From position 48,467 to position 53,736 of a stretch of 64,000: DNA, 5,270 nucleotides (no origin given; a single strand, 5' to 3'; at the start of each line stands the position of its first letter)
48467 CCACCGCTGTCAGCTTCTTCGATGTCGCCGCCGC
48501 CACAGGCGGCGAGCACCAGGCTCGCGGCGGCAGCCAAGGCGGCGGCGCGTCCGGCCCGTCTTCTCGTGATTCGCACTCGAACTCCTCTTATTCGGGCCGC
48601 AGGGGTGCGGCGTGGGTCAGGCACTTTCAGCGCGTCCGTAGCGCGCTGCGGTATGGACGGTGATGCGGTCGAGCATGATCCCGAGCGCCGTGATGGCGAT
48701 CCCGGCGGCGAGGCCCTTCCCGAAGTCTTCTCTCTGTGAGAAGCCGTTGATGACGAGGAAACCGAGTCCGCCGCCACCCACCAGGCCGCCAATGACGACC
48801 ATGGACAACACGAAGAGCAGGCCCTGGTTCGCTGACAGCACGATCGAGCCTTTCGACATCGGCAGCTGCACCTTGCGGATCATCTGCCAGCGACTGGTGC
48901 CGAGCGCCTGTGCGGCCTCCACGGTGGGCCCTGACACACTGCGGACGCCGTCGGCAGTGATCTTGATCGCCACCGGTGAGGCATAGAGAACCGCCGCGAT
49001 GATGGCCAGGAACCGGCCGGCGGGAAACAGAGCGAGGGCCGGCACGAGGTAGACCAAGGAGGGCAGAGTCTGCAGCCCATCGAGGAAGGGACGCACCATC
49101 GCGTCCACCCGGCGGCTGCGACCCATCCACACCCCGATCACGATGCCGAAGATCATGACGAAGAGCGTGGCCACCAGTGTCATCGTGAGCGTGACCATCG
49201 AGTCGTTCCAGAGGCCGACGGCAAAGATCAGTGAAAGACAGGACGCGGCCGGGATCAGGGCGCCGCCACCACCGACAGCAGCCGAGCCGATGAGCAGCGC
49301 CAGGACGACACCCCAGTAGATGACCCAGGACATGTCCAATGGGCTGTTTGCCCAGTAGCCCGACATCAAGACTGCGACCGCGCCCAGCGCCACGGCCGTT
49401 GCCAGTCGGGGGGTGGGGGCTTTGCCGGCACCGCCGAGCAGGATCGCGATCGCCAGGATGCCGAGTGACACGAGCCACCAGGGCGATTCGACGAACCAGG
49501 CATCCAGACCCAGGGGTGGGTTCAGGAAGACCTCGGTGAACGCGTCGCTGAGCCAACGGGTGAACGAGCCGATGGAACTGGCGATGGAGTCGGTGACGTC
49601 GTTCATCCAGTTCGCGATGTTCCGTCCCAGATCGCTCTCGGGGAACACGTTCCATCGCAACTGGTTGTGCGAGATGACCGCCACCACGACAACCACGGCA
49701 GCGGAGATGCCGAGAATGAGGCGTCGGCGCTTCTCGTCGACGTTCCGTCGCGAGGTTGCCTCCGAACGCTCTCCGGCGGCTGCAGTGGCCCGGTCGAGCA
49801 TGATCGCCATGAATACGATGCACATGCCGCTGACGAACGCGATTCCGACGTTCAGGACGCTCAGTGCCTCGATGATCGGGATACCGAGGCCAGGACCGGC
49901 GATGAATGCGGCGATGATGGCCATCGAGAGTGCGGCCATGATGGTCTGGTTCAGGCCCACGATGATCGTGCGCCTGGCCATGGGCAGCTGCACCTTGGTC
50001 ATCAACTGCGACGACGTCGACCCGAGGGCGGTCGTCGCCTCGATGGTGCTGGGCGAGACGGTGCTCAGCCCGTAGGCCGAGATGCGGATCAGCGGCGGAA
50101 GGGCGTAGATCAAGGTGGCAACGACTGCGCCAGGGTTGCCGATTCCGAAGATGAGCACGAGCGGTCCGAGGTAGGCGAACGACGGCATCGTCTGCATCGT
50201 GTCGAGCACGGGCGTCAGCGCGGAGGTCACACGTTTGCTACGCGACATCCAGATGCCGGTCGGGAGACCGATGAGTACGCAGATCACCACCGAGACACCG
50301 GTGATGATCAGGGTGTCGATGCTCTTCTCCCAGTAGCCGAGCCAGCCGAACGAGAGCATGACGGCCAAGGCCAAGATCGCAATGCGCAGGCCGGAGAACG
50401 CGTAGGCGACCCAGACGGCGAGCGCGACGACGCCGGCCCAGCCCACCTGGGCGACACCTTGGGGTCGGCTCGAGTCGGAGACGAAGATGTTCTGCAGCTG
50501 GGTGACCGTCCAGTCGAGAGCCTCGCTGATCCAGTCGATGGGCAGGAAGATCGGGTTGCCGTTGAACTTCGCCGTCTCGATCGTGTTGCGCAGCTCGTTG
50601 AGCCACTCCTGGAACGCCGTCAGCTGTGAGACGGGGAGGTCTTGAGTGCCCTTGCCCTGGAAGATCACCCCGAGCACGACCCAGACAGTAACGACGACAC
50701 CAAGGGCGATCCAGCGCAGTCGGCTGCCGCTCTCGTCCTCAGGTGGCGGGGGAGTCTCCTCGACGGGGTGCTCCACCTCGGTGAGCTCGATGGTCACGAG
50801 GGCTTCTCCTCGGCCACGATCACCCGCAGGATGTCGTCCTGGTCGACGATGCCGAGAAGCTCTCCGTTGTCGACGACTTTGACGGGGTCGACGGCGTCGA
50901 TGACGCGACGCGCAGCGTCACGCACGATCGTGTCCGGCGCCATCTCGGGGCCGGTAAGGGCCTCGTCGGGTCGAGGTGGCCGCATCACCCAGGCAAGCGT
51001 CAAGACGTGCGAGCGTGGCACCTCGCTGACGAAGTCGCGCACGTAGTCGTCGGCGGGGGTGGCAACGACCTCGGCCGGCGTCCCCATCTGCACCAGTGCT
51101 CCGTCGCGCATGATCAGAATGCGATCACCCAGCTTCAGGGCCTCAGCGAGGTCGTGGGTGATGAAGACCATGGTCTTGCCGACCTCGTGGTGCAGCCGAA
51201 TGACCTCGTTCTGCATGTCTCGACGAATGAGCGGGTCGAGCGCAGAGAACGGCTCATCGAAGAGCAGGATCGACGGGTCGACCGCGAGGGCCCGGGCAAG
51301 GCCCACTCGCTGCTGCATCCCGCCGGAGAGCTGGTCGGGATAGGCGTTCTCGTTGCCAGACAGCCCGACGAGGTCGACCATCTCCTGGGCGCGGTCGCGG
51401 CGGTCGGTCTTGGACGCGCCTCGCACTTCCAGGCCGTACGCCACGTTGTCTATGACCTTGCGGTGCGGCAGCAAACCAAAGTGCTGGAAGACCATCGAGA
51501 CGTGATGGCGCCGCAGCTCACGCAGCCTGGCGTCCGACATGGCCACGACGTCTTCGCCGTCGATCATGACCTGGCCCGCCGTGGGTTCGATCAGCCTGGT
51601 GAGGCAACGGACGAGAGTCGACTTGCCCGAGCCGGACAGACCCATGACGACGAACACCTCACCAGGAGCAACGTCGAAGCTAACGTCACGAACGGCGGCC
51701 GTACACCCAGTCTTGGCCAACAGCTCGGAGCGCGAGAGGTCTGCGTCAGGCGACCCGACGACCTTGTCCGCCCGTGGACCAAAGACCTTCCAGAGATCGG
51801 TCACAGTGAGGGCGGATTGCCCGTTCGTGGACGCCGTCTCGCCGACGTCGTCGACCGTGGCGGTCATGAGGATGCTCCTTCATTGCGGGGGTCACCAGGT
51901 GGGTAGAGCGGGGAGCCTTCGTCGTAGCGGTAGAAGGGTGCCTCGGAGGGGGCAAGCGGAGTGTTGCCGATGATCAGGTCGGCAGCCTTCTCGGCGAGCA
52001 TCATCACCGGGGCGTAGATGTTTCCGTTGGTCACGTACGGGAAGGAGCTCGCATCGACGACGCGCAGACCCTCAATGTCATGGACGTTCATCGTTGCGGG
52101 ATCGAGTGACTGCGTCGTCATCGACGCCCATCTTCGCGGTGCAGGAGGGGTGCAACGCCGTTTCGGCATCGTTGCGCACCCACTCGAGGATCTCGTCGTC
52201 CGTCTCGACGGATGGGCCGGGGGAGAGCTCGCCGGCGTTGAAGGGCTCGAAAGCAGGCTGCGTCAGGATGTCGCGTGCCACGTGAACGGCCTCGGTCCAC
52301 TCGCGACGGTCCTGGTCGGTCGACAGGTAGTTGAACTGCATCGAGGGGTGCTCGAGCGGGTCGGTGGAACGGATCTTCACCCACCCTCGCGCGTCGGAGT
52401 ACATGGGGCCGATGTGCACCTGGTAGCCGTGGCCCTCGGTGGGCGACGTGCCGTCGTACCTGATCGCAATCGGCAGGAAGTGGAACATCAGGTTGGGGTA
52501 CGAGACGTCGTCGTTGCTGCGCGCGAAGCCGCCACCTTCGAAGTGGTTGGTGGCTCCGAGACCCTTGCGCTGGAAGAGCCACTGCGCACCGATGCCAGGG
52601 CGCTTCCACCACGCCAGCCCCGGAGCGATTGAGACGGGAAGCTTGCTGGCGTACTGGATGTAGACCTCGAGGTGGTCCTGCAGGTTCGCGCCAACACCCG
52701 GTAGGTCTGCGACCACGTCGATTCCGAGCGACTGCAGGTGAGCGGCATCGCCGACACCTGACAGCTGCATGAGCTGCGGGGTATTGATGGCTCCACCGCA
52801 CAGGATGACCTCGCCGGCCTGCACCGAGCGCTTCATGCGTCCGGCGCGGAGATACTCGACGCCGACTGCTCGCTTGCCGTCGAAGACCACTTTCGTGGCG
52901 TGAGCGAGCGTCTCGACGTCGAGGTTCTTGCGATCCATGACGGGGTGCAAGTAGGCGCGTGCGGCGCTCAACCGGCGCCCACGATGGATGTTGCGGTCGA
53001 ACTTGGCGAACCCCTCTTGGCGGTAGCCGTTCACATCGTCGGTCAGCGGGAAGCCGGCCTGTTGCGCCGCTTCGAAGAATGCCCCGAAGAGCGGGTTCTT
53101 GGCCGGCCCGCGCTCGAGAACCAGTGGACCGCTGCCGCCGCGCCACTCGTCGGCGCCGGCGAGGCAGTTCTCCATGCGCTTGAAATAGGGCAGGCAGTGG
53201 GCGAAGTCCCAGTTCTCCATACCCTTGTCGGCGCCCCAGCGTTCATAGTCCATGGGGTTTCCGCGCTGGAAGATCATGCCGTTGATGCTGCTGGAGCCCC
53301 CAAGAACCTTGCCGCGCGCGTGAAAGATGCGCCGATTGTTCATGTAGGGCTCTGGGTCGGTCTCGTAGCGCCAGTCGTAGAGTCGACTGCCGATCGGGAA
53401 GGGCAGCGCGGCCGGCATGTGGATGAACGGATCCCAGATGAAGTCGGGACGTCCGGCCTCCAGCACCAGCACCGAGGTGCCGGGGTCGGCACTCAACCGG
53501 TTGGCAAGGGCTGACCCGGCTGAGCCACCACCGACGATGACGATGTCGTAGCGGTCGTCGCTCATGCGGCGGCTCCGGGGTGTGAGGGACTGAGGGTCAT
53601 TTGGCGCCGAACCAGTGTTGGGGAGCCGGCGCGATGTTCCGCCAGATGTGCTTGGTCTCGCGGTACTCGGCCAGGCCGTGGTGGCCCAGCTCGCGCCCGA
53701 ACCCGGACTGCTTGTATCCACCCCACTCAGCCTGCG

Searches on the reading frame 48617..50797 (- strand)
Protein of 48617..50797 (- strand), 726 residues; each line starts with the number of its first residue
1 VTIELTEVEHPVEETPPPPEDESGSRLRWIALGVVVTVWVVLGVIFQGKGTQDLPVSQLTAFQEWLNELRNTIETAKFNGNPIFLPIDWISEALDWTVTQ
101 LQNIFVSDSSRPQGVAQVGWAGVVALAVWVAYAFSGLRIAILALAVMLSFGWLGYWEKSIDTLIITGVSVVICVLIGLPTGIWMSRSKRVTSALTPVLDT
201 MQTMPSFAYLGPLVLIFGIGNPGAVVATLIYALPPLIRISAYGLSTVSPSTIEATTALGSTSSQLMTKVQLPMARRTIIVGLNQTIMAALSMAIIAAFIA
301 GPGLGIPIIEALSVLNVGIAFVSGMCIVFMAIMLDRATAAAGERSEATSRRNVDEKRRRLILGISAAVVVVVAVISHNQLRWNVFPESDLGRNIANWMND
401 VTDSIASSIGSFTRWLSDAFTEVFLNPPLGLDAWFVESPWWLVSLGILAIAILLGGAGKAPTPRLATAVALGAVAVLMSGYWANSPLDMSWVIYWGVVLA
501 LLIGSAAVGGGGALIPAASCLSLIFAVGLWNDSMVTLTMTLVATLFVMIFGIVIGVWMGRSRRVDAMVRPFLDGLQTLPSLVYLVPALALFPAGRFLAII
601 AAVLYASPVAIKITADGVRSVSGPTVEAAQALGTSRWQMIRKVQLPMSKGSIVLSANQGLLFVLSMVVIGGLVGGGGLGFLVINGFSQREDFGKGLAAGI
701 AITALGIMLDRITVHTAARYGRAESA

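Call 9: search_protein_families(library=pfam, proteins=[window:48617-50797:-], max_evalue=0.01)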
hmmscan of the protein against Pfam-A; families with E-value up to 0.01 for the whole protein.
window:48617-50797:- (726 aa): 1 family
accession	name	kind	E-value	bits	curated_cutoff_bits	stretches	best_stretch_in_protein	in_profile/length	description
PF00528.27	BPD_transp_1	-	1.1e-38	133.3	26.4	2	551-719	1-181/184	Binding-protein-dependent transport system inner membrane component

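Call 10: search_protein_families(library=ncbifam, proteins=[window:48617-50797:-], max_evalue=0.01)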
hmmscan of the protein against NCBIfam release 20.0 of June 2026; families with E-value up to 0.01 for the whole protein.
window:48617-50797:- (726 aa): 22 families
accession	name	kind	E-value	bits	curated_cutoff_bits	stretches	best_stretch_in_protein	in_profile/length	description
TIGR03416.1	ABC_choXWV_perm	equivalog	2.5e-108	361.6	363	2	88-337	26-266/267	choline ABC transporter permease subunit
NF008196.0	PRK10952.1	equivalog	1.4e-104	349.7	439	2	83-351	61-338/356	glycine betaine/L-proline ABC transporter permease ProW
NF007545.0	PRK10160.1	equivalog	5.5e-22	78.5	342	2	154-338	75-260/275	taurine ABC transporter permease TauC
TIGR00974.1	3a0107s02c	equivalog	3e-18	65.9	193.45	2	527-653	50-187/272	phosphate ABC transporter permease PstA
NF040733.1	ABC_perm_U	equivalog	3.3e-18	66.1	295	2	170-319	69-219/251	ABC transporter permease subunit SaoP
TIGR01183.1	ntrB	equivalog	1.5e-16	60.7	209.05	2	528-713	14-199/202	nitrate ABC transporter permease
TIGR02138.1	phosphate_pstC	equivalog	2.1e-14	53.3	196.45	2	534-655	67-212/296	phosphate ABC transporter permease subunit PstC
TIGR02141.1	modB_ABC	equivalog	4e-13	49.5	182.6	2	598-655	83-140/208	molybdate ABC transporter permease subunit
TIGR01097.1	PhnE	equivalog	3.4e-11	43.1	216.7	2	528-713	56-244/252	phosphonate ABC transporter, permease protein PhnE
NF008049.0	PRK10782.1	subfamily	1.2e-09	38.2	212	1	527-681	11-175/217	methionine ABC transporter permease MetI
TIGR01581.1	Mo_ABC_porter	hypoth_equivalog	5.4e-09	35.9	210.3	2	223-284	105-166/225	ABC transporter permease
NF007044.0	PRK09497.1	equivalog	1.5e-06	27.9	348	2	608-709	163-268/285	spermidine/putrescine ABC transporter permease PotB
NF045475.1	Opp3C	equivalog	5e-06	25.9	450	1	529-656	123-252/328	oligopeptide ABC transporter permease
TIGR00969.1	3a0106s02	subfamily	5.8e-06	26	240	1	220-332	142-260/272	sulfate ABC transporter permease subunit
NF043080.1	MMSYN1_0166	equivalog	5.8e-06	25.4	370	1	529-654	98-224/307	oligopeptide ABC transporter permease OppC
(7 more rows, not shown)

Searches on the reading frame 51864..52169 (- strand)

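Call 45: search_protein_families(library=pfam, proteins=[window:51864-52169:-], max_evalue=0.001)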
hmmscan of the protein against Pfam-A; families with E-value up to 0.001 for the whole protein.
window:51864-52169:- (101 aa): 1 family
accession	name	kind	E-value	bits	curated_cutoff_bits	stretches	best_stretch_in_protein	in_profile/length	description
PF05199.19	GMC_oxred_C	-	1.1e-08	36.1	24.6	1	25-59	105-139/139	GMC oxidoreductase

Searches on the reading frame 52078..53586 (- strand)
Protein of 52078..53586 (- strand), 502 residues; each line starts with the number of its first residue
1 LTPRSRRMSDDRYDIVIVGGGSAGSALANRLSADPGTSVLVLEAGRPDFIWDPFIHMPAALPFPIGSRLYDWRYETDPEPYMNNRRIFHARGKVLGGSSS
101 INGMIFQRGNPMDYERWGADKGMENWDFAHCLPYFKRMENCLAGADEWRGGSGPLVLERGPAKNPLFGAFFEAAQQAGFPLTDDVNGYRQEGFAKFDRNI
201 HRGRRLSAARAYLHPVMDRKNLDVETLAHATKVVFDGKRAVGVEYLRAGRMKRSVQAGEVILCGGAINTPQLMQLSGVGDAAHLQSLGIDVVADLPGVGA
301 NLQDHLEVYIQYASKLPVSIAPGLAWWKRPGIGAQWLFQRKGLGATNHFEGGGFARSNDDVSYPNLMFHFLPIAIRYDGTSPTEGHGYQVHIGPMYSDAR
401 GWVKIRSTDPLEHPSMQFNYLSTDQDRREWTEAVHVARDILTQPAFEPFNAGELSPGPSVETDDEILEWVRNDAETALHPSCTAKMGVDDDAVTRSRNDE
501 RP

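Call 45: search_protein_families(library=pfam, proteins=[window:52078-53586:-], max_evalue=0.001)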
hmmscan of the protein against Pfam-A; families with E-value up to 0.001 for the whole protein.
window:52078-53586:- (502 aa): 6 families
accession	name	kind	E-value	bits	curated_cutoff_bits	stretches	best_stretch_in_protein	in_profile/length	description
PF00732.25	GMC_oxred_N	-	1.8e-56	191.8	23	1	13-306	1-217/218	GMC oxidoreductase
PF05199.19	GMC_oxred_C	-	1.1e-17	65.4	24.6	1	398-496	2-105/139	GMC oxidoreductase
PF01266.30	DAO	-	3.9e-05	23.8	27.9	1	14-47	1-34/353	FAD dependent oxidoreductase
PF05834.18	Lycopene_cycl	-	0.00011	21.8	23.4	1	14-46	1-34/380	Lycopene cyclase protein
PF07992.20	Pyr_redox_2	-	0.00015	21.7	26.1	0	13-47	1-34/291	Pyridine nucleotide-disulphide oxidoreductase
PF13450.12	NAD_binding_8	-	0.00097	19.8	21.9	0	17-45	1-28/68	NAD(P)-binding Rossmann-like domain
